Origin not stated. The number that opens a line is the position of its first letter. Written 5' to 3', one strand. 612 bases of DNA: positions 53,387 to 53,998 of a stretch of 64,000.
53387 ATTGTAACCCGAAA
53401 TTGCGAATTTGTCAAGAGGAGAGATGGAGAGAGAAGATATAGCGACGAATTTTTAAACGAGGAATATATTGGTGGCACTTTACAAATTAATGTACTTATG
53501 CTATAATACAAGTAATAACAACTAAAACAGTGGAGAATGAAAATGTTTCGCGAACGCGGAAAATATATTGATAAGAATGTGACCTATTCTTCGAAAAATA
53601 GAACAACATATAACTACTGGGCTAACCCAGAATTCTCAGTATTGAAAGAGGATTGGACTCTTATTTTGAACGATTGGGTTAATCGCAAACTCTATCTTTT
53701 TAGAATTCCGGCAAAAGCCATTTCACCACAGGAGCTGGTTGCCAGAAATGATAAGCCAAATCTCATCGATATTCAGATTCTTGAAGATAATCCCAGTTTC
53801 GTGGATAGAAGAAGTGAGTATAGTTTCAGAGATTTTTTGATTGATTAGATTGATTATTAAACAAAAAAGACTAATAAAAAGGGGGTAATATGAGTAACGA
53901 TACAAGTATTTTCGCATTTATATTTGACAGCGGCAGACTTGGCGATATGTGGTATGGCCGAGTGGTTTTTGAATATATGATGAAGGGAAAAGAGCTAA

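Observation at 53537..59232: Gabija-like OLD nuclease + UvrD helicase pair sits in a four-gene operon behind two unassignable proteins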

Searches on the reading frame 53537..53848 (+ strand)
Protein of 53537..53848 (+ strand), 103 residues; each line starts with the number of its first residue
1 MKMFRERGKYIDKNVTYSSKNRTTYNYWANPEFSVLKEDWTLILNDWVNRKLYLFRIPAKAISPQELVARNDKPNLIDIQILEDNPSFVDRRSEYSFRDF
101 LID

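Call 4: search_protein_families(library=padloc, proteins=[window:53537-53848:+], max_evalue=0.01)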
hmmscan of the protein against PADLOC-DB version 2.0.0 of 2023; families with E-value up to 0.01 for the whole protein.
window:53537-53848:+ (103 aa): 0 families

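Call 5: search_protein_families(library=pfam, proteins=[window:53537-53848:+], max_evalue=0.1)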
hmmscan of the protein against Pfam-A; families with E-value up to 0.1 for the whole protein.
window:53537-53848:+ (103 aa): 1 family
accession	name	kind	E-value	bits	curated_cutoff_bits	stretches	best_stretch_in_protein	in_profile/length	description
PF07980.17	SusD_RagB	-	0.039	14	23.1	1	2-71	236-294/297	SusD family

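Call 6: search_protein_families(library=ncbifam, proteins=[window:53537-53848:+], max_evalue=0.1)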
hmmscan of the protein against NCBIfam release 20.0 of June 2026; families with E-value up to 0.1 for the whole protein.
window:53537-53848:+ (103 aa): 0 families

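Call 7: search_protein_families(library=phrogs, proteins=[window:53537-53848:+], max_evalue=0.1)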
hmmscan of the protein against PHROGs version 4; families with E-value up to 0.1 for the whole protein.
window:53537-53848:+ (103 aa): 1 family
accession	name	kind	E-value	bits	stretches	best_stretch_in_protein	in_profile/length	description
phrog_11794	-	unknown function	0.063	14.2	1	21-95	40-116/217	-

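Call 18: find_homologous_proteins(query=window:53543-53848:+, max_evalue=0.01)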
Query window:53543-53848:+ (101 aa): 10 proteins with E <= 0.01 among 12 candidates.
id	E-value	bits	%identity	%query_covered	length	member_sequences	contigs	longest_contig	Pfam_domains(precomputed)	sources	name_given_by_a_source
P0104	1.3e-61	223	100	100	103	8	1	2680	-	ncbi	-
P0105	6.6e-58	211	95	100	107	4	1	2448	-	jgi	jgi:hypothetical protein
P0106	2.8e-51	189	84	100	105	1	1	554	-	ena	-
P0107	5.2e-50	185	83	100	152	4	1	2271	-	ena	-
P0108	1.2e-45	171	75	100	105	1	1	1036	-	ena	-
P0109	4.1e-37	144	65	100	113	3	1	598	-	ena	-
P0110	5.2e-35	137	77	78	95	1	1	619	-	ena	-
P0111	2.5e-32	129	88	68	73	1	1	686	-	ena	-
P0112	1.8e-25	107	82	59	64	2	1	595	-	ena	-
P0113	7.2e-11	60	86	35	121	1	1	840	-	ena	-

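Call 20: find_encoding_contigs(protein=P0105, flank=5000)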
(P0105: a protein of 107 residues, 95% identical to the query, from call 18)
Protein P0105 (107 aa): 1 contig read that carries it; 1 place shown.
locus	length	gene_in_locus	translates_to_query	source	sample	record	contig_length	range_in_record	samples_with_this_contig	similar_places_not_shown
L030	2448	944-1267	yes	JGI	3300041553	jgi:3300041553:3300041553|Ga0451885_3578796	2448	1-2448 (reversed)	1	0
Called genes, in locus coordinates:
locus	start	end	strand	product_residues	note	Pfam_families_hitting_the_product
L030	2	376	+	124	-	?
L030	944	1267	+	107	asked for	-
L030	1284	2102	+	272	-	-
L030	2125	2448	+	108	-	?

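Call 21: find_encoding_contigs(protein=P0107, flank=5000)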
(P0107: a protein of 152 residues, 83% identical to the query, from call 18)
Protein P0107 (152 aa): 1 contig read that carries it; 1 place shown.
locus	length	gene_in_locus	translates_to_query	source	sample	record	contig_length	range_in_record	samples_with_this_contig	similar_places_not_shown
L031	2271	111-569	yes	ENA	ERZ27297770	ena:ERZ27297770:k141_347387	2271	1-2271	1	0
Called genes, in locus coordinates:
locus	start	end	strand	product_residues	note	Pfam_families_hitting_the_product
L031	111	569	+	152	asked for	-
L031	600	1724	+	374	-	PF18145:SAVED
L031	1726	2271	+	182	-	?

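Call 28: search_protein_families(library=pfam, proteins=[P0113, L030:1284-2102:+, L031:591-1724:+], max_evalue=0.01)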
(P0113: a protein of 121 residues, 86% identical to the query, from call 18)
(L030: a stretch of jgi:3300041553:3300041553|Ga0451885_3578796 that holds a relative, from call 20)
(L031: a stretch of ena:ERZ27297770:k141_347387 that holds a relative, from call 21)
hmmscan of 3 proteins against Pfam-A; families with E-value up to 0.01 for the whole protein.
P0113 (121 aa): 1 family
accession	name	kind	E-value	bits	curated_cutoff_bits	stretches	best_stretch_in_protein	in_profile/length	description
PF04221.18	RelB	-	3.9e-05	23.9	22.4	1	4-49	4-49/82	RelB antitoxin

L030:1284-2102:+ (272 aa): 1 family
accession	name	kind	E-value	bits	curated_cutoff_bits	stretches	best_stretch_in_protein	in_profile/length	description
PF15294.11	Leu_zip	-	0.0098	15.9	28.2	0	25-69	130-174/275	Leucine zipper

L031:591-1724:+ (377 aa): 1 family
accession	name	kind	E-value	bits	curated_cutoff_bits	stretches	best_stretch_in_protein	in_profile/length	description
PF18145.6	SAVED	-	2e-32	112.9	26.2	1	209-367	16-180/190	SMODS-associated and fused to various effectors sensor domain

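Call 44: find_homologous_proteins(query=A2, max_evalue=0.01)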
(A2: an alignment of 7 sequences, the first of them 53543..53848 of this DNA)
Query A2 (7 sequences) (101 aa, profile of the alignment): 169 proteins with E <= 0.01 among 1775 candidates; the best 120 are listed.
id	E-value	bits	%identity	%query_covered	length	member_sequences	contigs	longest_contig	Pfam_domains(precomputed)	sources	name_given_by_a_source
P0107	2.2e-60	219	83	100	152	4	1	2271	-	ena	-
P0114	3.5e-60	218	84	100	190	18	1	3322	-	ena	-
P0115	3.7e-60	218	83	100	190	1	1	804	-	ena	-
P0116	3.7e-60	218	83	100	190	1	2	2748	-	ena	-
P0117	5.1e-60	218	81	100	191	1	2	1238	-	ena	-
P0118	5.1e-60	218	81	100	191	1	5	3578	-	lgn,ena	-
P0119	5.1e-60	218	81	100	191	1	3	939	-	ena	-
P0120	5.2e-60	218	81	100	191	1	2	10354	PF04221.19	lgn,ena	-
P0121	5.4e-60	218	80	100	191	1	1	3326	-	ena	-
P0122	5.6e-60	218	80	100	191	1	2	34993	-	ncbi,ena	-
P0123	5.6e-60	218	80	100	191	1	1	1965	-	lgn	-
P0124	7.6e-60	217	94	100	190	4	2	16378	-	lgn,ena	-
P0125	7.7e-60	217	81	100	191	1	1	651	-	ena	-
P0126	7.9e-60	217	81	100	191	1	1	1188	PF04221.19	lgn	-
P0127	1.2e-59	217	82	100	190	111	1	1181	-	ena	-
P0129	1.8e-59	216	80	100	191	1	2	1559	PF04221.19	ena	-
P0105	1.9e-59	216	95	100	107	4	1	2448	-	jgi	jgi:hypothetical protein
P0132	7.4e-59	214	79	100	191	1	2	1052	PF04221.19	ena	-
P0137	3.5e-58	212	74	100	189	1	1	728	PF04221.19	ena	-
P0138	4.8e-58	211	74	100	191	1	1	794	PF04221.19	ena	-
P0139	4.8e-58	211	74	100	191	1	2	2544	PF04221.19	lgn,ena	-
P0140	4.8e-58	211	74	100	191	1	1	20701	PF04221.19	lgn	-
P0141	4.9e-58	211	74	100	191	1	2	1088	PF04221.19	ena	-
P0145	9.8e-58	210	90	100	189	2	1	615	PF04221.19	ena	-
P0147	1.6e-57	210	73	100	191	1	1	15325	PF04221.19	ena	-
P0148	2.0e-57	209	78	100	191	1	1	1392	PF04221.19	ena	-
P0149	2.0e-57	209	78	100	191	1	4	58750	PF04221.19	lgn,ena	-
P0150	2.6e-57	209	73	100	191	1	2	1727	PF04221.19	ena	-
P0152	3.2e-57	209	73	100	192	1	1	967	PF04221.19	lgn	-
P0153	3.9e-57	209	77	100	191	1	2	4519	PF04221.19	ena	-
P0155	1.5e-56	207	73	100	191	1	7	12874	PF04221.19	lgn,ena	-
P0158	1.2e-55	204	77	100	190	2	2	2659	PF04221.19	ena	-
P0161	4.0e-55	202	89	100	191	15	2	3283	PF04221.19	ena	-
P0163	5.1e-55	202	75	100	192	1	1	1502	PF04221.19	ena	-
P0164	7.2e-55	201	82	100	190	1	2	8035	PF04221.19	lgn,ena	-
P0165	7.4e-55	201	87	100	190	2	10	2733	PF04221.19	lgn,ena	-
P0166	7.4e-55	201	87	100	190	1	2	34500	-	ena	-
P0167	7.7e-55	201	87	100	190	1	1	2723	PF04221.19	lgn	-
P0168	7.8e-55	201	82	100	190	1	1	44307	PF04221.19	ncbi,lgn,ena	-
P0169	2.6e-54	199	87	100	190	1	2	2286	PF04221.19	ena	-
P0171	7.0e-54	198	65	100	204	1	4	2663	PF04221.19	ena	-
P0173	1.4e-53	197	63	100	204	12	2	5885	PF04221.19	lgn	-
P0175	1.1e-52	194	71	100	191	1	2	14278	PF04221.19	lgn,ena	-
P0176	1.5e-52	194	72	100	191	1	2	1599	PF04221.19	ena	-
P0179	4.5e-52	192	72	100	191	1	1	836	PF04221.19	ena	-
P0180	4.8e-52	192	72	100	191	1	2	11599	PF04221.19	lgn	-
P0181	6.1e-52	192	71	100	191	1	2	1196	PF04221.19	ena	-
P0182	6.3e-52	192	72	100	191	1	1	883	PF04221.19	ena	-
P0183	6.6e-52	192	72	100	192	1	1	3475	PF04221.19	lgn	-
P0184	9.5e-52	191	72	100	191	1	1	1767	PF04221.19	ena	-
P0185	1.4e-51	191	72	100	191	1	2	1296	PF04221.19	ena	-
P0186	2.3e-51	190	71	100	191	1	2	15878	PF04221.19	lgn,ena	-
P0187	3.6e-51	189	73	98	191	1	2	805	PF04221.19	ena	-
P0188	1.0e-49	185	60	100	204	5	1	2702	PF04221.19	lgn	-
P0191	2.2e-47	177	61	100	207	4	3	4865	PF04221.19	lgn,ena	-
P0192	1.5e-46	174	72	100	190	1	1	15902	PF04221.19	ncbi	-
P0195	1.9e-43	165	64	100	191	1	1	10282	PF04221.19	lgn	-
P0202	2.2e-36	142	56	97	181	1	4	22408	PF04221.19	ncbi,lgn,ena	-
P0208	7.0e-35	137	56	95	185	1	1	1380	PF04221.19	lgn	-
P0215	1.0e-33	133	55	100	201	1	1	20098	PF04221.19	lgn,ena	-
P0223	1.0e-32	130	61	86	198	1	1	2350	PF04221.19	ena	-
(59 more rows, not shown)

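Call 45: find_encoding_contigs(protein=P0124, flank=6000, max_places=4)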
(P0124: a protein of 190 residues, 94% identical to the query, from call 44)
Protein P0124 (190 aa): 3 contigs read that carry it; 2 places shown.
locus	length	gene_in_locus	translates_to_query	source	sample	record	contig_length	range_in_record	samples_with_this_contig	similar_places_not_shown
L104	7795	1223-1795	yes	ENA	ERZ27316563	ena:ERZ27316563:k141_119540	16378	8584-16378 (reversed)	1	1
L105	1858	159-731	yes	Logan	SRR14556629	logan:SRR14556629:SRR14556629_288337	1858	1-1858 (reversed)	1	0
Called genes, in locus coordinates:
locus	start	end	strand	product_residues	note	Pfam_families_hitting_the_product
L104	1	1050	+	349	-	?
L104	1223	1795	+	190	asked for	-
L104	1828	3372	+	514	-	-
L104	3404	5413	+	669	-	PF02463:SMC_N, PF11398:DUF2813 (weak), PF13175:AAA_15, PF13476:AAA_23, PF13304:AAA_21, PF20469:OLD-like_TOPRIM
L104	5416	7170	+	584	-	PF00580:UvrD-helicase, PF01443:Viral_helicase1 (faint), PF13245:AAA_19, PF13361:UvrD_C (faint)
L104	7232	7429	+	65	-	-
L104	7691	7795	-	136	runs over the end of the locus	PF22751:DUF488-N3a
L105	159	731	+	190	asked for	-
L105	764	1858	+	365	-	?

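Call 46: find_encoding_contigs(protein=P0166, flank=6000, max_places=4)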
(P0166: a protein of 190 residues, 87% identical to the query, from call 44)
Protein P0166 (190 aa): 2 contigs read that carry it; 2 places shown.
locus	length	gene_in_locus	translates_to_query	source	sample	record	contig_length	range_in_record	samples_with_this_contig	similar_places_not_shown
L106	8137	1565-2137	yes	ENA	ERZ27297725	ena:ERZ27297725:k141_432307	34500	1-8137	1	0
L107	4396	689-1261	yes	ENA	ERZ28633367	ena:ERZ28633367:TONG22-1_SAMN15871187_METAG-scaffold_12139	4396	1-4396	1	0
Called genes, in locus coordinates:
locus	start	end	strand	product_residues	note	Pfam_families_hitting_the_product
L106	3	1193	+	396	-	?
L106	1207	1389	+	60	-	-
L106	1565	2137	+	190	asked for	-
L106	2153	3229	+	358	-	-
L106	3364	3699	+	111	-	PF12844:HTH_19 (weak), PF13560:HTH_31, PF01381:HTH_3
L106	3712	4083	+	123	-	-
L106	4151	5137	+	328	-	PF11185:DUF2971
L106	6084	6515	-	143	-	-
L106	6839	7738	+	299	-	PF11449:ArsP_2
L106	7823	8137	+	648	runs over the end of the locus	PF00144:Beta-lactamase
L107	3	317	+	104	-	?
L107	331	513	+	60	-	-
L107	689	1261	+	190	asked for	-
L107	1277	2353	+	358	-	-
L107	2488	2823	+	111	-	PF12844:HTH_19 (weak), PF13560:HTH_31, PF01381:HTH_3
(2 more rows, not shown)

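Call 55: find_encoding_contigs(protein=P0149, flank=7000, max_places=4)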
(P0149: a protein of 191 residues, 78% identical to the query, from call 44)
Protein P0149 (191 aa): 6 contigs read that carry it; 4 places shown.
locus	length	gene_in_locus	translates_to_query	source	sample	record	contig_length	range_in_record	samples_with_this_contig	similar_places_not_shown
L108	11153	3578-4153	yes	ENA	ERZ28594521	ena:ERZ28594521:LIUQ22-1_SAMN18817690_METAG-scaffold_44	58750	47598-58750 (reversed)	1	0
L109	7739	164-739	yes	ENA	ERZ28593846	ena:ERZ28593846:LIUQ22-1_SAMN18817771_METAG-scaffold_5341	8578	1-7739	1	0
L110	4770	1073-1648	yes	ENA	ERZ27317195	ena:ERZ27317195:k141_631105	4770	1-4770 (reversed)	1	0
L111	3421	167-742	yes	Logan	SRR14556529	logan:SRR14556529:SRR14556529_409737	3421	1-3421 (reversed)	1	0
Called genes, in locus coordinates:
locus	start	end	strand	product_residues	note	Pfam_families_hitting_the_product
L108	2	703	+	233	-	?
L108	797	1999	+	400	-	PF14659:Phage_int_SAM_3, PF00589:Phage_integrase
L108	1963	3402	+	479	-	PF14659:Phage_int_SAM_3, PF00589:Phage_integrase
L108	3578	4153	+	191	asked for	PF04221:RelB (weak)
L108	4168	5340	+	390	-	PF18144:SMODS, PF21654:DncV-like_NTFase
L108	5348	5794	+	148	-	PF26395:E2-CBASS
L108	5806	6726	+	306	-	PF18167:Sa_NUDIX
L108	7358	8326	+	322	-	PF20030:bpMoxR (weak), PF00004:AAA, PF07726:AAA_3, PF07728:AAA_5, PF17863:AAA_lid_2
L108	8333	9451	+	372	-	PF01882:DUF58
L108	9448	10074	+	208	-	-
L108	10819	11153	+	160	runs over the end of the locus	-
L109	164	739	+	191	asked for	PF04221:RelB (weak)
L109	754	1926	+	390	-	PF18144:SMODS, PF21654:DncV-like_NTFase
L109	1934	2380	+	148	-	PF26395:E2-CBASS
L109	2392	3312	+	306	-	PF18167:Sa_NUDIX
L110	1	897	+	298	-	?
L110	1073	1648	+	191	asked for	PF04221:RelB (weak)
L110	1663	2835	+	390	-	PF18144:SMODS, PF21654:DncV-like_NTFase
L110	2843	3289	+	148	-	PF26395:E2-CBASS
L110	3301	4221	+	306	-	PF18167:Sa_NUDIX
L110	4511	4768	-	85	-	?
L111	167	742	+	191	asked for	PF04221:RelB (weak)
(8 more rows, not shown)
